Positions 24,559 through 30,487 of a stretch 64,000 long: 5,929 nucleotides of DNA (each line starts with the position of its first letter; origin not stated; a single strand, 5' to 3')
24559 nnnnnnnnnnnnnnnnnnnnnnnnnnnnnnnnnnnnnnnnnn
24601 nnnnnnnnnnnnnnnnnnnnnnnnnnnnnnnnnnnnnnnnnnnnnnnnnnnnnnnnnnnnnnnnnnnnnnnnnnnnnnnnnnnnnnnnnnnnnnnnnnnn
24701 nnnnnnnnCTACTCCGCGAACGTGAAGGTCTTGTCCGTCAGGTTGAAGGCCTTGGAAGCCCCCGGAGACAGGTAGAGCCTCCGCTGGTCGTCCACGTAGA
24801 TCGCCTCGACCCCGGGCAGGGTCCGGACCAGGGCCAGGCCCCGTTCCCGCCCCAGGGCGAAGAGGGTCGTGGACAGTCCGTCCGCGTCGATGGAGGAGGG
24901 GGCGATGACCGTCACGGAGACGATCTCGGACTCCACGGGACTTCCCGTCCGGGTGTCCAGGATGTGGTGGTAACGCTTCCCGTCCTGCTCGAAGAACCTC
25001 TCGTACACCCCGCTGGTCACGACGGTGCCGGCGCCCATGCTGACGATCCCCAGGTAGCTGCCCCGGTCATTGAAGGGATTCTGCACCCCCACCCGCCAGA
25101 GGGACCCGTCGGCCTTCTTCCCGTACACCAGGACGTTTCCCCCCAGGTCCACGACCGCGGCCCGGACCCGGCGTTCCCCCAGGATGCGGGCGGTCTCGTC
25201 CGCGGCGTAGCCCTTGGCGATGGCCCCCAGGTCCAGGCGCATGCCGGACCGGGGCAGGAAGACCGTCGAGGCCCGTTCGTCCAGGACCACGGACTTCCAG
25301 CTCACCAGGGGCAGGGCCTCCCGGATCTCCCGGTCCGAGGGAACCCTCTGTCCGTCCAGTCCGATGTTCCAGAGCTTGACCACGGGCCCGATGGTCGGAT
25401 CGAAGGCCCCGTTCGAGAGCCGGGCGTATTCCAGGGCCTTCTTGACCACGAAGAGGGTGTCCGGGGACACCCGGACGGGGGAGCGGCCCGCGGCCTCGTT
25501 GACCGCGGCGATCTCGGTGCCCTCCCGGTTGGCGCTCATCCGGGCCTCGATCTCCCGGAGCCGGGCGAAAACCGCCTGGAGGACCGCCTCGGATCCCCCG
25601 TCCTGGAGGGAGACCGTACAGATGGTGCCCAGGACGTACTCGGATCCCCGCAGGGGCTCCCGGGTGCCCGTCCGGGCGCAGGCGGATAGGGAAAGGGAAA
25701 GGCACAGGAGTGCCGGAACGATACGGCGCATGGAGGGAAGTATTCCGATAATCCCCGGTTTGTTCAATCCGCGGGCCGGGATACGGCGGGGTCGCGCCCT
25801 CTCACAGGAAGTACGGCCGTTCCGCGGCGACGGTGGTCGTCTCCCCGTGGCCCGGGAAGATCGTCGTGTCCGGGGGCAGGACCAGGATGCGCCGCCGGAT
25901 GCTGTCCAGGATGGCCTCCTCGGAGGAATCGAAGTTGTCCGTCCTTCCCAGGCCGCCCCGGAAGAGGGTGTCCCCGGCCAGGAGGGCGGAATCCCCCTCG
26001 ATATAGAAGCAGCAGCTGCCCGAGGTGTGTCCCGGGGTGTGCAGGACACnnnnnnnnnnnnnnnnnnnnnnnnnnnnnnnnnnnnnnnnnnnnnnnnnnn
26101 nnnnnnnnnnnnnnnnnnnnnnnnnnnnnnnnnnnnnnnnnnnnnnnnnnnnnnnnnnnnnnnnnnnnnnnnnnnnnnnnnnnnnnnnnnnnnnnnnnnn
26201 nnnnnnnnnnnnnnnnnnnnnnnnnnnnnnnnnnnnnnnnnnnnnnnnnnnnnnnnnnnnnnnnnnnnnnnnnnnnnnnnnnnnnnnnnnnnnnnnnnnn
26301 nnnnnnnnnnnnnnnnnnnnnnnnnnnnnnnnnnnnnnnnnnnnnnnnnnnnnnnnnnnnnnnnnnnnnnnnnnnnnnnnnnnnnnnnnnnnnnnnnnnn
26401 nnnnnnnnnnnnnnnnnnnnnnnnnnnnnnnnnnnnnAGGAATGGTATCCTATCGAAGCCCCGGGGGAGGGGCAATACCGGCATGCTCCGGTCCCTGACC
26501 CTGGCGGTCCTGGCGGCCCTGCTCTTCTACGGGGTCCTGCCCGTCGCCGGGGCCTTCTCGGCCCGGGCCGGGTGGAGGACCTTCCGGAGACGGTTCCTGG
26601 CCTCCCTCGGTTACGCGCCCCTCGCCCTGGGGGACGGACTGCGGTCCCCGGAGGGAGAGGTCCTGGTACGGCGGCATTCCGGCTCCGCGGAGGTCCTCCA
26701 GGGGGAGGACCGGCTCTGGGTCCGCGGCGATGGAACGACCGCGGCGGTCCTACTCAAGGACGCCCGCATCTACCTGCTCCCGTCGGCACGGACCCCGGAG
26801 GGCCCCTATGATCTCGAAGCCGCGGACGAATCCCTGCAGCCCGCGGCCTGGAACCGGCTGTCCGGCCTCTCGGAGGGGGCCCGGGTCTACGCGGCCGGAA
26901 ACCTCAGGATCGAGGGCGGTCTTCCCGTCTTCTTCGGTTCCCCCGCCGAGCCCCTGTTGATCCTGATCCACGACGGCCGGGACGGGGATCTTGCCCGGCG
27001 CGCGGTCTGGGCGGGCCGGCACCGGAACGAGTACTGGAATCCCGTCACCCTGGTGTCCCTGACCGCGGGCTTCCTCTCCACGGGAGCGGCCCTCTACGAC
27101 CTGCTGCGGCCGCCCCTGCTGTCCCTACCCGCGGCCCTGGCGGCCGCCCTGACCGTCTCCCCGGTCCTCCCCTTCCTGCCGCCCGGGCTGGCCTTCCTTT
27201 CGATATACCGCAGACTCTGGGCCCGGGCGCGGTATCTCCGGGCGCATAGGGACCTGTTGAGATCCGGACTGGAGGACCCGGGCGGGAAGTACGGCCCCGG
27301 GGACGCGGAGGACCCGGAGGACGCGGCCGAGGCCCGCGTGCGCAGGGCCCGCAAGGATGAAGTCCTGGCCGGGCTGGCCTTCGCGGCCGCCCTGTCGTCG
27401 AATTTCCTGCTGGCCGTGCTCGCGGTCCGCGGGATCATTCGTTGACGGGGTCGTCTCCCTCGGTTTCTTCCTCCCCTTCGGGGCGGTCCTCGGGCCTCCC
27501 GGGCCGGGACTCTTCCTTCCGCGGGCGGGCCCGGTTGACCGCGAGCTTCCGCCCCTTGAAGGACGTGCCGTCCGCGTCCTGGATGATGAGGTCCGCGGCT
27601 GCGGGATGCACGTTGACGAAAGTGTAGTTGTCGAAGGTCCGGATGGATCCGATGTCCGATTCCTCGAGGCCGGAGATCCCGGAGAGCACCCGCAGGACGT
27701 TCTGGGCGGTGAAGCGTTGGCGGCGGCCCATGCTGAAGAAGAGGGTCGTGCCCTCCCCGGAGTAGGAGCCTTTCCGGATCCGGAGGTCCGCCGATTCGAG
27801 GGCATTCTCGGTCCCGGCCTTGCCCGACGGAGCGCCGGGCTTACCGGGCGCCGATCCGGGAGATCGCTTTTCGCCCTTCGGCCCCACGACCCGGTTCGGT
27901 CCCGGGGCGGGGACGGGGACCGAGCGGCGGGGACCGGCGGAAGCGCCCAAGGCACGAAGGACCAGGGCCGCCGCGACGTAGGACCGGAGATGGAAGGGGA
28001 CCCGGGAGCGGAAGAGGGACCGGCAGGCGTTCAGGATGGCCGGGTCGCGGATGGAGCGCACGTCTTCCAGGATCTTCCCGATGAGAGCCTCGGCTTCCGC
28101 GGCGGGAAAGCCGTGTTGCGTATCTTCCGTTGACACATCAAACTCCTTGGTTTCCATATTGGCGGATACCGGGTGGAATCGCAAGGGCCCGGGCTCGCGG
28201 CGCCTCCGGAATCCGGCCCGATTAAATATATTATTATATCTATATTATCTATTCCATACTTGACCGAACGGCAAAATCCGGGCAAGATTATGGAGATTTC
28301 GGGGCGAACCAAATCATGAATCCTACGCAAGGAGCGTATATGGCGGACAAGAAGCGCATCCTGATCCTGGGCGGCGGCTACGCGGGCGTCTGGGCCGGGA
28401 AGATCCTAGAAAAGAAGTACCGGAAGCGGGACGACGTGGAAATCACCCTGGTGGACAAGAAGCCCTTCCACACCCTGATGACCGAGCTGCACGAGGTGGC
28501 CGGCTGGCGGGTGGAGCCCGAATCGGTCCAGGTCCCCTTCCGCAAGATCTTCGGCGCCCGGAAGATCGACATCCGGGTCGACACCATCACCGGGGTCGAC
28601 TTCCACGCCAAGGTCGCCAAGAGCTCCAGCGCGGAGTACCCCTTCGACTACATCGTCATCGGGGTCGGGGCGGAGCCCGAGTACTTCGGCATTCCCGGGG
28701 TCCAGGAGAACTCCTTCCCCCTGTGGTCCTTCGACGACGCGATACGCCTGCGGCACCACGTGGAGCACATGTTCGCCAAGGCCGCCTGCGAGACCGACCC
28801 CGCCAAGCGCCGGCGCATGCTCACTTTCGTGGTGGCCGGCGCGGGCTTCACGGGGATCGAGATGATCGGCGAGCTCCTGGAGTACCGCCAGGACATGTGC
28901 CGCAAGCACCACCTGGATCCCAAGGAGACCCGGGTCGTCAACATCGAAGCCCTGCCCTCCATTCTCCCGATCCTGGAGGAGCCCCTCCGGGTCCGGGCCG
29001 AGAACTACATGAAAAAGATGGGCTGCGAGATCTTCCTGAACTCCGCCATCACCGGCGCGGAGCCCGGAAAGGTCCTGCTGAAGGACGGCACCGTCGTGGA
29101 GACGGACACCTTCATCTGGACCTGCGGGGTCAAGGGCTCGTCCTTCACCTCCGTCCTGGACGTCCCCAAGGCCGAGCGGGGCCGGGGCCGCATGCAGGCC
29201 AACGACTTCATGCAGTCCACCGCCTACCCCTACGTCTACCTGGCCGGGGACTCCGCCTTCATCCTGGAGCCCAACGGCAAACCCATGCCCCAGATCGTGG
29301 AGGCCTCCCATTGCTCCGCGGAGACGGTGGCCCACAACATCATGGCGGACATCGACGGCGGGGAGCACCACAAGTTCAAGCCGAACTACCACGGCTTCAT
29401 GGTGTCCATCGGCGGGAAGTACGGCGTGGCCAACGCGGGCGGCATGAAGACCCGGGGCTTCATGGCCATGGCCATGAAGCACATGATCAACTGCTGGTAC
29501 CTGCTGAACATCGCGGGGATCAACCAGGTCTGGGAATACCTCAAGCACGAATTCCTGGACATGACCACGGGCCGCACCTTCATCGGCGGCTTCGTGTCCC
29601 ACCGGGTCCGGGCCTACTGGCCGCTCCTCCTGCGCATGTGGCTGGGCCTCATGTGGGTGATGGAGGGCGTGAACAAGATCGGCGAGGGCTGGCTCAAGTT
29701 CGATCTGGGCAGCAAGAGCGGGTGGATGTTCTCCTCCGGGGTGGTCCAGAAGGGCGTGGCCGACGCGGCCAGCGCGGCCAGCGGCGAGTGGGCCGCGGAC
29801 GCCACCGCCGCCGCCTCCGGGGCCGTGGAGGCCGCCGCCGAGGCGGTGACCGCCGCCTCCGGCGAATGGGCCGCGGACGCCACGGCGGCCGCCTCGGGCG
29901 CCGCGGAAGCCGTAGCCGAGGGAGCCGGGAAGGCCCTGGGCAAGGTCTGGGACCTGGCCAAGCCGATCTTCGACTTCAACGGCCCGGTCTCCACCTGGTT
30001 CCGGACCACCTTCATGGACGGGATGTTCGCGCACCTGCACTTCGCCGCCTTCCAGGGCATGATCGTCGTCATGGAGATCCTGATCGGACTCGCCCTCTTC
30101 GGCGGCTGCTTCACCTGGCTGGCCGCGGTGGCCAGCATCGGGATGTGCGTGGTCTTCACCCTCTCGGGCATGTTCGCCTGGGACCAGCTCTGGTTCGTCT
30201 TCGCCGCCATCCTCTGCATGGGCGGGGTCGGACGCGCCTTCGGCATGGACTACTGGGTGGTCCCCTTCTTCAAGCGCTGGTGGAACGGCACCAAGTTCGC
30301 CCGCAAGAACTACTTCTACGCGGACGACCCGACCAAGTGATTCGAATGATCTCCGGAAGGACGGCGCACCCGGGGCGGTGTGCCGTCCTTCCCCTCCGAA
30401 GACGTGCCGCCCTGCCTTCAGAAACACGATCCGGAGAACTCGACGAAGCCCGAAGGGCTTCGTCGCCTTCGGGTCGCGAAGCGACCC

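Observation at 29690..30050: NDH-2/DoxX fusion with tandem candidate flavinylation motifs in its extracytoplasmic loop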

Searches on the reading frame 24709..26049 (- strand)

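Call 27: search_protein_families(library=pfam, proteins=[window:24709-26049:-], max_evalue=0.001)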
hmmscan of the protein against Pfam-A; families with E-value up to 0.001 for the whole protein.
window:24709-26049:- (446 aa): 1 family
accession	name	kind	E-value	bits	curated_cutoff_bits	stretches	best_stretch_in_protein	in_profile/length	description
PF02424.20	ApbE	-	1.3e-93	313.8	25.6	1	140-417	1-265/266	ApbE family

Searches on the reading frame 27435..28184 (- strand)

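Call 27: search_protein_families(library=pfam, proteins=[window:27435-28184:-], max_evalue=0.001)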
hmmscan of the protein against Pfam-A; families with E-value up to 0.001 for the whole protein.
window:27435-28184:- (249 aa): 1 family
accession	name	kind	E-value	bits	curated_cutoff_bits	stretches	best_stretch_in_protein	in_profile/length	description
PF03880.21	DbpA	-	7.3e-17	61.6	25.6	1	147-217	1-71/72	DbpA RNA binding domain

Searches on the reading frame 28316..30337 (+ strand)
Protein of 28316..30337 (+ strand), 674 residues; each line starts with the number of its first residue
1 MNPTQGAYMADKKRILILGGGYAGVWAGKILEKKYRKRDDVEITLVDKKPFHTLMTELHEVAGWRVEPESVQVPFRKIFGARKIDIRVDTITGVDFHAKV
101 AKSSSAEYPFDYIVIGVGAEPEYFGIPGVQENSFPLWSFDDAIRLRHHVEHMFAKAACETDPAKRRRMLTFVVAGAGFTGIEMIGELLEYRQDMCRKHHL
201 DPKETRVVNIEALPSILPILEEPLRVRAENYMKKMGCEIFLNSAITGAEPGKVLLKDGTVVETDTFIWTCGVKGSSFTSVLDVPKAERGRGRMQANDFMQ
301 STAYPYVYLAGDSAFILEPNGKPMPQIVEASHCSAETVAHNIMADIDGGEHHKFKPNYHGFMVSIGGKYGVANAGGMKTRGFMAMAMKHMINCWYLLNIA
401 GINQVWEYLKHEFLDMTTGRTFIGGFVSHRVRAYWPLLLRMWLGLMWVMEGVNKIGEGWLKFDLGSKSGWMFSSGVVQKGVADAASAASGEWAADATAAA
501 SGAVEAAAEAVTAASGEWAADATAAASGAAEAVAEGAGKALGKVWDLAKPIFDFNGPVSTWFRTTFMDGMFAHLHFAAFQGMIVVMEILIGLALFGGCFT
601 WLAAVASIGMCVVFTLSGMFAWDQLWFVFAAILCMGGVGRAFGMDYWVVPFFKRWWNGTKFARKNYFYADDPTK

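Call 3: search_protein_families(library=pfam, proteins=[window:28316-30337:+], max_evalue=0.1)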
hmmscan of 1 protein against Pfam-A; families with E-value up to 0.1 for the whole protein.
window:28316-30337:+ (674 aa): 4 families
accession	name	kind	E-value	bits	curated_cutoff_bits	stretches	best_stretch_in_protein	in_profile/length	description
PF07992.20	Pyr_redox_2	-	1.6e-31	110.3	26.1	1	14-322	2-278/291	Pyridine nucleotide-disulphide oxidoreductase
PF00070.33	Pyr_redox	-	1.7e-06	28.9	22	1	171-249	2-67/82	Pyridine nucleotide-disulphide oxidoreductase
PF07681.17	DoxX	-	0.00015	22.8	23.6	1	560-616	20-81/85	DoxX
PF13454.12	NAD_binding_9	-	0.041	14.3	21.8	0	17-51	2-35/155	FAD-NAD(P)-binding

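Call 4: search_protein_families(library=ncbifam, proteins=[window:28316-30337:+], max_evalue=0.1)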
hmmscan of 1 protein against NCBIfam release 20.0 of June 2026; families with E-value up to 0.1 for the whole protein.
window:28316-30337:+ (674 aa): 10 families
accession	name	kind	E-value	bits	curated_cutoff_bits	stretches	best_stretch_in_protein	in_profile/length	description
TIGR03169.1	Nterm_to_SelD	hypoth_equivalog_domain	8.7e-23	81.2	310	1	16-392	3-358/365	pyridine nucleotide-disulfide oxidoreductase family protein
NF049943.1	SQR_III_seleno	exception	8.4e-14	51.2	525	1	13-151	1-142/406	type III sulfide quinone reductase, selenoprotein subtype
TIGR03385.1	CoA_CoA_reduc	equivalog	8.5e-10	38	578.8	1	105-355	97-321/439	CoA-disulfide reductase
NF045765.1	PhenlGlyoxDHPadH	equivalog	6.5e-08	31.9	475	1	39-151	26-142/416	NADH-dependent phenylglyoxylate dehydrogenase subunit epsilon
NF042949.2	3PPDioc_HcaD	equivalog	0.00075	18.3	450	1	13-343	2-306/386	3-phenylpropionate/cinnamic acid dioxygenase ferredoxin--NAD(+) reductase subunit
TIGR01350.1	lipoamide_DH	equivalog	0.0026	16.5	408.8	0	205-312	194-307/461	dihydrolipoyl dehydrogenase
NF005572.0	PRK07251.1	equivalog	0.011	14.5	537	1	205-312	181-291/438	FAD-containing oxidoreductase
NF045599.1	bili_reduct_long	exception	0.037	12.2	750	1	10-132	379-488/641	bilirubin reductase, long form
NF003585.0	PRK05249.1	equivalog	0.068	11.8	465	0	206-312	201-311/464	Si-specific NAD(P)(+) transhydrogenase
NF041087.1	bile_acid_BaiCD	equivalog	0.077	11.1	825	0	11-130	379-485/642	bile acid Fe-S flavoenzyme BaiCD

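Call 9: find_homologous_proteins(query=window:28316-30337:+, max_evalue=0.00001)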
Query window:28316-30337:+ (674 aa): 3735 proteins with E <= 0.00001 among 8000 candidates; the best 120 are listed.
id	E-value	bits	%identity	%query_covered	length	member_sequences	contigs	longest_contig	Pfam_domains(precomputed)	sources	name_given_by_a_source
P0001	0.0e+0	1553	100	99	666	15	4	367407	PF07992.21,PF00070.34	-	-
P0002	0.0e+0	1460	94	99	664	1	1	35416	PF07992.21,PF00070.34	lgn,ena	-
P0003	0.0e+0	1342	86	99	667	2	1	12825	PF07992.21,PF00070.34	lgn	-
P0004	0.0e+0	1241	78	99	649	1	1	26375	PF07992.21,PF00070.34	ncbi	-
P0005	0.0e+0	1185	97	78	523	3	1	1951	PF07992.21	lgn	-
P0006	0.0e+0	1181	76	99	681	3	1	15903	PF07992.21,PF00070.34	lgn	-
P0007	0.0e+0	1129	72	99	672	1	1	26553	PF07992.21,PF00070.34,PF07681.18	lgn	-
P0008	0.0e+0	1128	73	99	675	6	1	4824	PF07992.21,PF00070.34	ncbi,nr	ncbi:MAG TPA: NAD(P)/FAD-dependent oxidoreductase [Spirochaetales bacterium]|nr:NAD(P)/FAD-dependent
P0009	0.0e+0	1127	73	99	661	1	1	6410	PF07992.21,PF00070.34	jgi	jgi:NADH dehydrogenase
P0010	0.0e+0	1127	74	99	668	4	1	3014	PF07992.21,PF00070.34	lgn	-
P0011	0.0e+0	1118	73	99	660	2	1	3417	PF07992.21,PF00070.34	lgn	-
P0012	0.0e+0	1117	73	99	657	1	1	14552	PF07992.21,PF00070.34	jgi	jgi:NADH dehydrogenase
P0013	0.0e+0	1107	73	99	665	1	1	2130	PF07992.21,PF00070.34,PF07681.18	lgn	-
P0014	0.0e+0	1106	71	99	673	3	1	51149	PF07992.21,PF00070.34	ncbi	-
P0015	0.0e+0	1105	71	99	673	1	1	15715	PF07992.21,PF00070.34,PF07681.18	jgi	-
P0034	0.0e+0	1084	70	99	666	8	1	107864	PF07992.21,PF00070.34,PF07681.18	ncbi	-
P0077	0.0e+0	1030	68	99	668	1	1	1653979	PF07992.21,PF00070.34,PF07681.18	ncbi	ncbi:NAD(P)/FAD-dependent oxidoreductase [Spirochaetota bacterium]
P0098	0.0e+0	1012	66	98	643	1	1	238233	PF07992.21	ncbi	ncbi:MAG: NAD(P)/FAD-dependent oxidoreductase [Rectinema sp.]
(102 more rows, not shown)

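Call 32: find_encoding_contigs(protein=P0077, flank=8000, max_places=2)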
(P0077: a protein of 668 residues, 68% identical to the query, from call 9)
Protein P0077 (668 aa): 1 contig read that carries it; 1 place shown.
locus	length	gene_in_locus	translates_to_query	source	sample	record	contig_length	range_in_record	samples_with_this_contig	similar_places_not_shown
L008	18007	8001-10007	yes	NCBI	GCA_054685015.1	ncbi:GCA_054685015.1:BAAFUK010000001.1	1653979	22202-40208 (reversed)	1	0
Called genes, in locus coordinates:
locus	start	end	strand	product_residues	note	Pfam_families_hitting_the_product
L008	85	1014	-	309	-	PF01545:Cation_efflux, PF16916:ZT_dimer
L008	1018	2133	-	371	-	PF00557:Peptidase_M24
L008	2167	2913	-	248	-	PF03808:Glyco_tran_WecG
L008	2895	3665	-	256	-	PF04452:Methyltrans_RNA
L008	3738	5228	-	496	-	PF22694:CtpB_N-like, PF00595:PDZ (weak), PF13180:PDZ_2 (weak), PF17820:PDZ_6, PF03572:Peptidase_S41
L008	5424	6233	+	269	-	PF03705:CheR_N, PF01739:CheR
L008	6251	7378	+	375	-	PF00072:Response_reg, PF01339:CheB_methylest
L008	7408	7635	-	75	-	PF01106:NifU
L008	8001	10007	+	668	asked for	PF00070:Pyr_redox (faint), PF07992:Pyr_redox_2, PF07681:DoxX (faint)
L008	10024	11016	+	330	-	PF00348:polyprenyl_synt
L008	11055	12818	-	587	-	PF01268:FTHFS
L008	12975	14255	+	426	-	PF00275:EPSP_synthase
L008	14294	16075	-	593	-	PF03739:LptF_LptG (weak)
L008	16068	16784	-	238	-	-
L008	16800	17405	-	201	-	-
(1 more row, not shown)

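Call 33: find_encoding_contigs(protein=P0098, flank=8000, max_places=2)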
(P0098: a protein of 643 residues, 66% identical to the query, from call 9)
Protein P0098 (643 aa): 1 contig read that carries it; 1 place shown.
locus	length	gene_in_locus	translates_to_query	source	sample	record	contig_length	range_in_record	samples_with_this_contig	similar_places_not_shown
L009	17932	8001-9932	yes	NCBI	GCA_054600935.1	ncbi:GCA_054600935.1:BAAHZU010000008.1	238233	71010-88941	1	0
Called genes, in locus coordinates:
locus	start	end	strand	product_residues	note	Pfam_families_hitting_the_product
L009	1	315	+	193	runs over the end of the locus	PF00011:HSP20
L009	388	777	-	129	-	PF07892:DUF1667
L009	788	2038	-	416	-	PF00070:Pyr_redox (faint), PF00890:FAD_binding_2, PF01266:DAO, PF03486:HI0933_like (weak), PF07992:Pyr_redox_2, PF12831:FAD_oxidored, PF13450:NAD_binding_8, PF13738:Pyr_redox_3 (weak), +2 more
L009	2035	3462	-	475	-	PF01266:DAO, PF01494:FAD_binding_3 (faint), PF07992:Pyr_redox_2 (faint), PF04324:Fer2_BFD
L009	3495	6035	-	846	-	PF11897:DUF3417, PF00343:Phosphorylase, PF28476:GlgP_C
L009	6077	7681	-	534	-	-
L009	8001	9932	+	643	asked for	PF07992:Pyr_redox_2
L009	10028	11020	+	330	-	PF00348:polyprenyl_synt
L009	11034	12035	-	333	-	PF16884:ADH_N_2 (faint), PF08240:ADH_N, PF00107:ADH_zinc_N, PF13602:ADH_zinc_N_2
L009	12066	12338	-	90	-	PF00708:Acylphosphatase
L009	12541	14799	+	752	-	PF00403:HMA, PF00122:E1-E2_ATPase, PF00702:Hydrolase, PF08282:Hydrolase_3 (weak)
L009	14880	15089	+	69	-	PF00403:HMA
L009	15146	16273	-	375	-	PF00226:DnaJ, PF01556:DnaJ_C, PF00684:DnaJ_CXXCXGXG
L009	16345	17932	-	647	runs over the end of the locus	PF00012:HSP70, PF06723:MreB_Mbl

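Call 34: find_encoding_contigs(protein=P0034, flank=8000, max_places=2)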
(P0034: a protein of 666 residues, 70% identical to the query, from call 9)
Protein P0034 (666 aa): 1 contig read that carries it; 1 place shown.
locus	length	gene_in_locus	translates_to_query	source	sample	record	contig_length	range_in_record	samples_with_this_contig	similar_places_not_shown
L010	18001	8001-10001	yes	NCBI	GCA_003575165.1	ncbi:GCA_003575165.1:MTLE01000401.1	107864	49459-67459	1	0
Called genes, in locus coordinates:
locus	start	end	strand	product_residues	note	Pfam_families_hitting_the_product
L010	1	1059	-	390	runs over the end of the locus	-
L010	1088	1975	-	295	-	PF05593:RHS_repeat (faint)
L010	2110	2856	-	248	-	PF03808:Glyco_tran_WecG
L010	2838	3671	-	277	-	PF04452:Methyltrans_RNA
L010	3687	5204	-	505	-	PF22694:CtpB_N-like, PF17820:PDZ_6, PF03572:Peptidase_S41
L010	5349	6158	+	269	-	PF03705:CheR_N, PF01739:CheR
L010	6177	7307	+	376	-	PF00072:Response_reg, PF01339:CheB_methylest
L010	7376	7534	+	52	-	-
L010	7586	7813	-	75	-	PF01106:NifU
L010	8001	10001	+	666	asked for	PF00070:Pyr_redox (faint), PF07992:Pyr_redox_2, PF07681:DoxX (faint)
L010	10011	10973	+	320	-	PF00348:polyprenyl_synt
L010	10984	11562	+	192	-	PF02659:Mntp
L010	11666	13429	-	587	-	PF01268:FTHFS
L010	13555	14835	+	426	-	PF00275:EPSP_synthase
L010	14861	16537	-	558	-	PF03739:LptF_LptG (weak)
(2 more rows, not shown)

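Call 76: predict_structure(alignment_id=A3)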
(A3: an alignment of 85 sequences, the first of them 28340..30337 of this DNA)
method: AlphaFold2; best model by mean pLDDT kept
length: 666 residues; sequences in the alignment: 85
mean_pLDDT: 80.3   pTM: 0.70
mean pLDDT of the five models: 80.3, 80.1, 80.0, 79.6, 75.1
residues with pLDDT >= 90: 235; 70-90: 296; 50-70: 65; < 50: 70
segments of 3 or more residues with pLDDT < 50: 417-420, 478-535, 661-666
pLDDT, mean of each block of 10 residues (from residue 1): 83 93 94 96 86 86 83 89 95 95 95 90 93 94 97 96 86 92 92 94 68 84 92 88 94 96 88 91 91 96 89 80 92 96 88 83 84 85 84 78 69 57 66 88 79 79 79 57 40 40 39 36 39 50 79 85 83 87 87 83 81 75 75 65 67 61 40
secondary structure, 60 per line:
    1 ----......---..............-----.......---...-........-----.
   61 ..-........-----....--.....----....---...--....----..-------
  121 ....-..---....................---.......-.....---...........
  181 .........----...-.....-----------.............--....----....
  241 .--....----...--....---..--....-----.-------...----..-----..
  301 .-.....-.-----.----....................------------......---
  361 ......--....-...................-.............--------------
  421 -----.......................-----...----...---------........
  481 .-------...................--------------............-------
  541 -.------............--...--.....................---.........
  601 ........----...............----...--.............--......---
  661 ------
elements in order: E5-10 H14-27 E33-39 E43-45 H47-54 E64-66 H67-71 E77-80 E83-87 E92-95 E99-101 E104-107 H121-124 H131-150 H154-160 E162-166 H170-189 E198-202 H214-226 E229-232 E237-241 E244-247 E252-254 E257-260 H268-271 E285-287 E299-301 H320-339 E352-357 E361-366 E369-372 H374-392 H394-406 H426-448 H473-481 H489-507 H522-533 H549-560 H568-588 H592-608 H614-627 H637-649 H652-657

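Call 82: fold_search(model_id=the predicted structure, library=pdb)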
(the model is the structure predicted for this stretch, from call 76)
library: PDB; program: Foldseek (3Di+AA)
matches with E <= 10: 1484; with E <= 0.001: 685
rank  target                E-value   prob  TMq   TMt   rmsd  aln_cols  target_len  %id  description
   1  9a63_B                1.8e-39  1.00  0.56  0.94   1.9       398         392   33  Integrative model of YJLC-YJLD by crosslinking MS and deep learning (released 2024-09-18)
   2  5kmq_A                1.7e-38  1.00  0.57  0.94   1.8       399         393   32  The structure of I379E variant of type II NADH dehydrogenase from Caldalkalibacillus thermarum (released 2017-01-25)
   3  5kmq_D                3.1e-38  1.00  0.56  0.94   1.9       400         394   33  The structure of I379E variant of type II NADH dehydrogenase from Caldalkalibacillus thermarum (released 2017-01-25)
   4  5kmp_A                3.3e-38  1.00  0.57  0.95   1.7       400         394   32  The structure of G164E variant of type II NADH dehydrogenase from Caldalkalibacillus thermarum (released 2017-01-25)
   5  4nwz_A                5.8e-38  1.00  0.57  0.95   1.7       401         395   32  Structure of bacterial type II NADH dehydrogenase from Caldalkalibacillus thermarum at 2.5A resolution (released 2014-02-19)
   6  5kmp_B                1.1e-37  1.00  0.57  0.94   1.8       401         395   32  The structure of G164E variant of type II NADH dehydrogenase from Caldalkalibacillus thermarum (released 2017-01-25)
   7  5kmr_C                3.0e-37  1.00  0.56  0.94   1.9       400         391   32  The structure of type II NADH dehydrogenase from Caldalkalibacillus thermarum complexed with NAD+ at 3.0 angstrom reso (released 2017-01-25)
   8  5kmr_A                3.5e-37  1.00  0.56  0.94   1.9       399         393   32  The structure of type II NADH dehydrogenase from Caldalkalibacillus thermarum complexed with NAD+ at 3.0 angstrom reso (released 2017-01-25)
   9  4nwz_C                4.8e-37  1.00  0.57  0.94   1.8       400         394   32  Structure of bacterial type II NADH dehydrogenase from Caldalkalibacillus thermarum at 2.5A resolution (released 2014-02-19)
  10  5kmq_C                4.6e-36  1.00  0.55  0.94   1.9       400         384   32  The structure of I379E variant of type II NADH dehydrogenase from Caldalkalibacillus thermarum (released 2017-01-25)
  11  5na1                  2.7e-35  1.00  0.56  0.93   2.0       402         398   28  NADH:quinone oxidoreductase (NDH-II) from Staphylococcus aureus - holoprotein structure - 2.32 A resolution (released 2018-01-10)
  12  5na4                  7.8e-35  1.00  0.56  0.93   2.0       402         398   28  NADH:quinone oxidoreductase (NDH-II) from Staphylococcus aureus - E172S mutant (released 2018-01-10)
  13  4nwz_D                5.9e-33  1.00  0.54  0.95   1.6       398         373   30  Structure of bacterial type II NADH dehydrogenase from Caldalkalibacillus thermarum at 2.5A resolution (released 2014-02-19)
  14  9mqy_A                2.2e-30  1.00  0.54  0.80   2.9       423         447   26  Structure of mycobacterial NDH2 (type II NADH:quinone oxidoreductase) (released 2025-01-22)
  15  9mqz_A                2.9e-30  1.00  0.56  0.82   2.7       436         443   26  Structure of mycobacterial NDH2 (type II NADH:quinone oxidoreductase) with 2-mercapto-quinazolinone inhibitor. (released 2025-01-22)
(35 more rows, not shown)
